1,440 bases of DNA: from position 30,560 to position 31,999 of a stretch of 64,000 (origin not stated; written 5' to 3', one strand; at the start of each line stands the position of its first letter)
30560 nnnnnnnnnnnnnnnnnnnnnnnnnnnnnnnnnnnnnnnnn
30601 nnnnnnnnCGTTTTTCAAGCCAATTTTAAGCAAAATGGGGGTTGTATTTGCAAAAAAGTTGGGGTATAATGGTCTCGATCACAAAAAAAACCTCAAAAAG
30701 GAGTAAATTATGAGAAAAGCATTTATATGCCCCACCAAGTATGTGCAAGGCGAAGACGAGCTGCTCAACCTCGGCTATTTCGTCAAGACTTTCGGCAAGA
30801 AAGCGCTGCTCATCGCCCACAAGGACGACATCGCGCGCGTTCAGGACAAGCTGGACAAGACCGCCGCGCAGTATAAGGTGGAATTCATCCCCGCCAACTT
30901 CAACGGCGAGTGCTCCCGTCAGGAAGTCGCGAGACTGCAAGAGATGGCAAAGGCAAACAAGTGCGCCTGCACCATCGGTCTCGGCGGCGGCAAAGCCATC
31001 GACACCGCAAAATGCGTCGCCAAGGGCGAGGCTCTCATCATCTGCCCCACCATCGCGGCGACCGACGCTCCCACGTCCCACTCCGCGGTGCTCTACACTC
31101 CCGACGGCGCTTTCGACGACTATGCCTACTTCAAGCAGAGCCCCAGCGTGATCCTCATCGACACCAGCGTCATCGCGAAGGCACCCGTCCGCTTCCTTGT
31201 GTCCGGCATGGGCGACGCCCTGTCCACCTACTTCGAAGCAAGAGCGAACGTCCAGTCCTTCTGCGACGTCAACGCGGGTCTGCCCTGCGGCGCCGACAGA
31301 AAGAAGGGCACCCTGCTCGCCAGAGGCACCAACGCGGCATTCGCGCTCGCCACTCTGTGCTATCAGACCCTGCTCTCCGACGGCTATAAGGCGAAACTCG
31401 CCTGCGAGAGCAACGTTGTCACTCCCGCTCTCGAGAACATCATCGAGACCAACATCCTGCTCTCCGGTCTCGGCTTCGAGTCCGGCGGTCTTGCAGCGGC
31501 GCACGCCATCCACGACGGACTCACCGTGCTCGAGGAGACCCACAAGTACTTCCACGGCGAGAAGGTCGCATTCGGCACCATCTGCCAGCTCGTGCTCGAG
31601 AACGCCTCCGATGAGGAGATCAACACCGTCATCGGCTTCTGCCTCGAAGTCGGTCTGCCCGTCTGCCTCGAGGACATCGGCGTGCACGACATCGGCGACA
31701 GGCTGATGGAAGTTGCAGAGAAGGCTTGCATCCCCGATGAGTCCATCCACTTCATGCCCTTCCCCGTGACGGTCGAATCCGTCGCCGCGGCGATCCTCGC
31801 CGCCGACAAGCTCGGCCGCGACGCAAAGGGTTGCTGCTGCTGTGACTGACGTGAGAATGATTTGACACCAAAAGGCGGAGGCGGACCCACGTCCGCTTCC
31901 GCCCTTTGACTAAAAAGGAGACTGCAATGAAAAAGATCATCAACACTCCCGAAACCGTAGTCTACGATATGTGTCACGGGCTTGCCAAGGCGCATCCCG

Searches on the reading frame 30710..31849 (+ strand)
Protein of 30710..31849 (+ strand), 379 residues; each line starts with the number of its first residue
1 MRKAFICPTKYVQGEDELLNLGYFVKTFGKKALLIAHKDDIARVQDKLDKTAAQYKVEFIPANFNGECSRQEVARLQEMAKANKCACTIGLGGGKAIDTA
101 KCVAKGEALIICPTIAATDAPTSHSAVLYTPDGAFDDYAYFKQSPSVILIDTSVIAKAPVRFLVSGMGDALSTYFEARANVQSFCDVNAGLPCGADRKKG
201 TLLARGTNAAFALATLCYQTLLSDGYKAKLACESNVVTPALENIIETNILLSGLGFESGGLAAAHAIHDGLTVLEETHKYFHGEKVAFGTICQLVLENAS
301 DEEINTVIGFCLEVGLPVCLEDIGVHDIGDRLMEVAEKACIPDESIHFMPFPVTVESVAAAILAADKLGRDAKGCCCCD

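Call 87: search_protein_families(library=pfam, proteins=[window:30710-31849:+])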
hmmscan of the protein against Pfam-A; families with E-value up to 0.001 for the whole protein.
window:30710-31849:+ (379 aa): 2 families
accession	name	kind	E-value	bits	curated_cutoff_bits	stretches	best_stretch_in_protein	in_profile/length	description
PF00465.25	Fe-ADH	-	4.7e-25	88.6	31.3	1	8-152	1-168/168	Iron-containing alcohol dehydrogenase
PF13685.12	Fe-ADH_2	-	5.7e-14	52.8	28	1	29-159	19-149/149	Iron-containing alcohol dehydrogenase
